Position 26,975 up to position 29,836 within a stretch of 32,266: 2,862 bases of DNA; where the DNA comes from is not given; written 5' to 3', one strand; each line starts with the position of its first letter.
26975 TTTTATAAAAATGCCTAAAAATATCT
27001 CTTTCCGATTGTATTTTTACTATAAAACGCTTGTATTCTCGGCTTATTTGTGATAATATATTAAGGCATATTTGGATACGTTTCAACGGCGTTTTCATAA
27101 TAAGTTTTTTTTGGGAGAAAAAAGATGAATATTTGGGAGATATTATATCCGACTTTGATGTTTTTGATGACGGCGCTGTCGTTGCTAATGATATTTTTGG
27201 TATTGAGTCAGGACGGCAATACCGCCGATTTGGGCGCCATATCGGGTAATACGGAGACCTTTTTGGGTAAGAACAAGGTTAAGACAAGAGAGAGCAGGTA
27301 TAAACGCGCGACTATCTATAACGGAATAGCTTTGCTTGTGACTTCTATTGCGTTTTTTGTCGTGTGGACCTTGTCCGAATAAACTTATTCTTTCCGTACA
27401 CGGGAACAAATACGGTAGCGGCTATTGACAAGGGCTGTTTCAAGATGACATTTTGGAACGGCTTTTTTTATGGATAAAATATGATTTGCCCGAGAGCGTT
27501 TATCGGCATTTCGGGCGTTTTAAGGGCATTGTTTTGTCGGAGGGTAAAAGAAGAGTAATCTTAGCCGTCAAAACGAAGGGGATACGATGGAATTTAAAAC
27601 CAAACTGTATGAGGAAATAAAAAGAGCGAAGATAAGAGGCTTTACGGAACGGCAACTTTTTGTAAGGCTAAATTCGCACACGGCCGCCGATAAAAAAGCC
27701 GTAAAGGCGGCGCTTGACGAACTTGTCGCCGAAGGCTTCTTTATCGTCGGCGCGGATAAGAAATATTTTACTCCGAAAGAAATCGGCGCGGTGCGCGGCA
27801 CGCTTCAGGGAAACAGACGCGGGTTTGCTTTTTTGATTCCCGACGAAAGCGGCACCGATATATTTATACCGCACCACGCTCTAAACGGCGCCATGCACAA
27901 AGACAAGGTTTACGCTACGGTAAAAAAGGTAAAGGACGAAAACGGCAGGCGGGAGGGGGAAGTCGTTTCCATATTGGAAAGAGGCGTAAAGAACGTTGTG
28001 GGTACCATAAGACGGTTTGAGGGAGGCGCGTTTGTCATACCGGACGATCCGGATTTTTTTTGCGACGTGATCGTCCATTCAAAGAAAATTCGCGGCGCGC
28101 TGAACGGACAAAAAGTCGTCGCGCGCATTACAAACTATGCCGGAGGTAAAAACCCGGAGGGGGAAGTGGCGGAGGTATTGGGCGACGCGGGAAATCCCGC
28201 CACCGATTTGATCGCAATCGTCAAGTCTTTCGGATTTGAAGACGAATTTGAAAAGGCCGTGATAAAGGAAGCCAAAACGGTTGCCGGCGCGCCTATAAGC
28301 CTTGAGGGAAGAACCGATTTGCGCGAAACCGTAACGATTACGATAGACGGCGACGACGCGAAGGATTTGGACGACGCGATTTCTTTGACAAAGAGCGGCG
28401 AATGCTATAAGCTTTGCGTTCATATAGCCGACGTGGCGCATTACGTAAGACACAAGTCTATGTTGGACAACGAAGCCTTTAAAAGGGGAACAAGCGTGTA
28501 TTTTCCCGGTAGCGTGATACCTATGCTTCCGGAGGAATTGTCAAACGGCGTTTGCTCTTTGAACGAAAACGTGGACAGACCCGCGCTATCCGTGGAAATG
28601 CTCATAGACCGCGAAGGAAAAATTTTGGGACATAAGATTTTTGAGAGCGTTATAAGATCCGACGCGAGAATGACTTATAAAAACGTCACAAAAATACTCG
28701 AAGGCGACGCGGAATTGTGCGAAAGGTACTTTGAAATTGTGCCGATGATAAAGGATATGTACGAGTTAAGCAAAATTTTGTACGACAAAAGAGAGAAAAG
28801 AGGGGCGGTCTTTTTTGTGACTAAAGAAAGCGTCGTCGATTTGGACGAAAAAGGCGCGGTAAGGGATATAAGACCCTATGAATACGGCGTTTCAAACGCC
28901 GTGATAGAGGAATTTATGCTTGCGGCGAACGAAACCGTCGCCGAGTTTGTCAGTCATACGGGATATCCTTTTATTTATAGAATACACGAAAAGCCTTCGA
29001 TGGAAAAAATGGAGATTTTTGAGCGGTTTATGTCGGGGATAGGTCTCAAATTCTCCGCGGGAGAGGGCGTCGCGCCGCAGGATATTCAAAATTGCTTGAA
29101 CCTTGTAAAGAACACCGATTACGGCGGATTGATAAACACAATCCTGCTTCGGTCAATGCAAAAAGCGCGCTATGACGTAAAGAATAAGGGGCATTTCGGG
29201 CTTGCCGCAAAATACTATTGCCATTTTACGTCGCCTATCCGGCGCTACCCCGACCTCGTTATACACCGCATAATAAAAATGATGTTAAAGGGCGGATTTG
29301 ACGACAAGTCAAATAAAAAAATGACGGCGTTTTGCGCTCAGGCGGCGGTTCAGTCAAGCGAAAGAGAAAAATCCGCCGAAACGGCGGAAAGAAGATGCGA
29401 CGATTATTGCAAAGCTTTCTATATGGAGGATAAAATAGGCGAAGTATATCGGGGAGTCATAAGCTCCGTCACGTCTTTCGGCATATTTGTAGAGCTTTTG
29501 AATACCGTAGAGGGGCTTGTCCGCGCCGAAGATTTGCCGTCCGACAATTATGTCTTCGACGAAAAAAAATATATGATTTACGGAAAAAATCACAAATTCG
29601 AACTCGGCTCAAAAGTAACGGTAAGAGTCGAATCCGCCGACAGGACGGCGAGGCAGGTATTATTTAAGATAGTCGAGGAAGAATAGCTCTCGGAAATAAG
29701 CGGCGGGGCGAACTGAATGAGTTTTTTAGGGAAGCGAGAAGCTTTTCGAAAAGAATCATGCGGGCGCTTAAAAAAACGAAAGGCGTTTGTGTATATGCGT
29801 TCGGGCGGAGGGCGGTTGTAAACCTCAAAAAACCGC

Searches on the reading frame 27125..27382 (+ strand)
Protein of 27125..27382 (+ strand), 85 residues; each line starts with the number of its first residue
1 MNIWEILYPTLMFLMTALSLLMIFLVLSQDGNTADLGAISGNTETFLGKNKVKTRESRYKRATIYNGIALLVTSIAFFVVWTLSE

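Call 37: search_protein_families(library=pfam, proteins=[window:27125-27382:+])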
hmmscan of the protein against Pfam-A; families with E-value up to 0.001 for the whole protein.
window:27125-27382:+ (85 aa): 1 family
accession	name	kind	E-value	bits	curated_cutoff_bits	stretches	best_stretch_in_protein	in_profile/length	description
PF03840.19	SecG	-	6.1e-11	42.7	29.2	1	11-77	2-67/70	Preprotein translocase SecG subunit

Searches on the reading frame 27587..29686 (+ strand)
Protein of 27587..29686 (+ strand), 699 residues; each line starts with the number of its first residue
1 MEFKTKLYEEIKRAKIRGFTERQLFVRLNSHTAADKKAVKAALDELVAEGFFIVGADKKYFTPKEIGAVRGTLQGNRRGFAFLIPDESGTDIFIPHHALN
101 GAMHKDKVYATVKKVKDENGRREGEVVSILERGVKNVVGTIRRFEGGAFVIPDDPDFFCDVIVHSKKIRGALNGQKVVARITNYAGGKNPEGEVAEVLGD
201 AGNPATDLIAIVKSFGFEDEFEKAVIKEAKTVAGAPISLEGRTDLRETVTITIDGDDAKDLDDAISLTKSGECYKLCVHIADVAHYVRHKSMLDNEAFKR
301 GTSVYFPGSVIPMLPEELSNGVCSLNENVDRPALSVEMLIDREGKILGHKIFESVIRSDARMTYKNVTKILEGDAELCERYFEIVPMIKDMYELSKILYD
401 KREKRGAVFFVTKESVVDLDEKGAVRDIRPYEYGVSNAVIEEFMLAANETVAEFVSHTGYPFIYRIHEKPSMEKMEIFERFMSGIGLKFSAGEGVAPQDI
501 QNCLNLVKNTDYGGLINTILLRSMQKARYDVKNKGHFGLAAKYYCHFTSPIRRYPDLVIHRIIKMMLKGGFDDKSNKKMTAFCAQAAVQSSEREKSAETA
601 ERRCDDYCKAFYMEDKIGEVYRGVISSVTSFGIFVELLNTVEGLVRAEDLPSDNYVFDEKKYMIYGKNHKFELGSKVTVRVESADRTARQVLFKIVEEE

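Call 10: search_protein_families(library=pfam, proteins=[window:27587-29686:+])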
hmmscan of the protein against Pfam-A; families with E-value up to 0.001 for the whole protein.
window:27587-29686:+ (699 aa): 4 families
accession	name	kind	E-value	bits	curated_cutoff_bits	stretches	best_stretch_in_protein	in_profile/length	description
PF00773.25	RNB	-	1.8e-110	369.7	29.3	1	242-568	1-325/326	RNB domain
PF08206.17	OB_RNB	-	2e-29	101.5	24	2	71-129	1-58/58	Ribonuclease B OB domain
PF17876.7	CSD2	-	3.4e-27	94.8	26.2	2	149-221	1-73/74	Cold shock domain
PF00575.29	S1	-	4.5e-11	43.4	22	1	615-691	2-69/74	S1 RNA binding domain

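Call 46: find_related_loci(query=window:27587-29686:+, collection=genome_contigs, flank=10000)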
Query window:27587-29686:+ (699 aa) in genome_contigs; peptide patterns used: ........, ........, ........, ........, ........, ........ (x = any residue, [..] = any of these).
68 stretches matched a pattern; 47 encode a relative of the query (tblastn E <= 1e-3); 47 distinct loci.
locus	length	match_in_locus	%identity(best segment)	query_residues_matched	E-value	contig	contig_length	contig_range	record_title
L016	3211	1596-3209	62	1-538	0e+0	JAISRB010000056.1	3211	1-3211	MAG: Clostridiales bacterium isolate Kf353_bin35 k119_3124336, whole genome shotgun sequence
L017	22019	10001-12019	46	35-699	0e+0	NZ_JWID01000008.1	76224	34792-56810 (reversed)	Defluviitalea phaphyphila strain Alg1 scaffold8, whole genome shotgun sequence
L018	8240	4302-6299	47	39-696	0e+0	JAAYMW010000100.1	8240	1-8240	MAG: Candidatus Epulonipiscium sp. isolate AS20ysBPTH_51 60858_AS20, whole genome shotgun sequence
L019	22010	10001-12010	46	35-696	0e+0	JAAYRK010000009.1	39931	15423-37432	MAG: Candidatus Epulonipiscium sp. isolate AS23ysBPME_183 17038_AS23, whole genome shotgun sequence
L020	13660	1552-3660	44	12-699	7e-178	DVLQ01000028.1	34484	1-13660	MAG TPA_asm: Candidatus Coprocola pullicola isolate CHK193-15662 CHK193__C32105_L34484_ERR3414588, whole genome shotgun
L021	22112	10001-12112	43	10-698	6e-173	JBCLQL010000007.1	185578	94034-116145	Lachnospiraceae bacterium 46-61 voucher GPTB0115 scaffold7, whole genome shotgun sequence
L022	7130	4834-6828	44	41-696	1e-173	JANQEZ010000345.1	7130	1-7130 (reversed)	MAG: Clostridia bacterium isolate PL23a_bin.55 k99_590317, whole genome shotgun sequence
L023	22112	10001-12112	43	10-698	2e-172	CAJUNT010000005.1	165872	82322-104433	MAG TPA_asm: uncultured Clostridia bacterium isolate MGBC162170 genome assembly, contig: MGBC162170.5, whole genome shot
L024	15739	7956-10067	43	8-696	2e-173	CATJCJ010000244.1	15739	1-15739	MAG: uncultured Eubacteriales bacterium isolate iMGMC-47_1678881638 genome assembly, contig: MegahitA5_41746, whole geno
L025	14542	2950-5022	43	6-679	3e-169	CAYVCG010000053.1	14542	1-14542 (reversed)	MAG TPA_asm: uncultured Defluviitaleaceae bacterium isolate SRP242652_co2_215 genome assembly, contig: NODE_4579_length_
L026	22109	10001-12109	43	10-699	1e-167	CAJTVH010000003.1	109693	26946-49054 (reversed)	MAG TPA_asm: uncultured Clostridia bacterium isolate MGBC114079 genome assembly, contig: MGBC114079.3, whole genome shot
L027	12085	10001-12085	43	10-691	8e-168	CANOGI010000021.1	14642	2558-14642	MAG TPA_asm: uncultured Eubacteriaceae bacterium isolate SRR19759418_bin.75_metawrap_v1.3_MAG genome assembly, contig: N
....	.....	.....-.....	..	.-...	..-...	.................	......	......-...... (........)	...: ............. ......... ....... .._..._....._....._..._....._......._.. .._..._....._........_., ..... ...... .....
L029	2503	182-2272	42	14-697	2e-178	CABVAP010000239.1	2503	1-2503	MAG TPA_asm: uncultured Clostridiales bacterium isolate MGYG-HGUT-04547 genome assembly, contig: GUT_GENOME282538_239, w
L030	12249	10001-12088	42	4-699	2e-166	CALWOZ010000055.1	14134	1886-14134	MAG: uncultured Clostridia bacterium isolate BRZ_IE__bin35 genome assembly, contig: BRZ_IE__NODE_7043_length_14134_cov_2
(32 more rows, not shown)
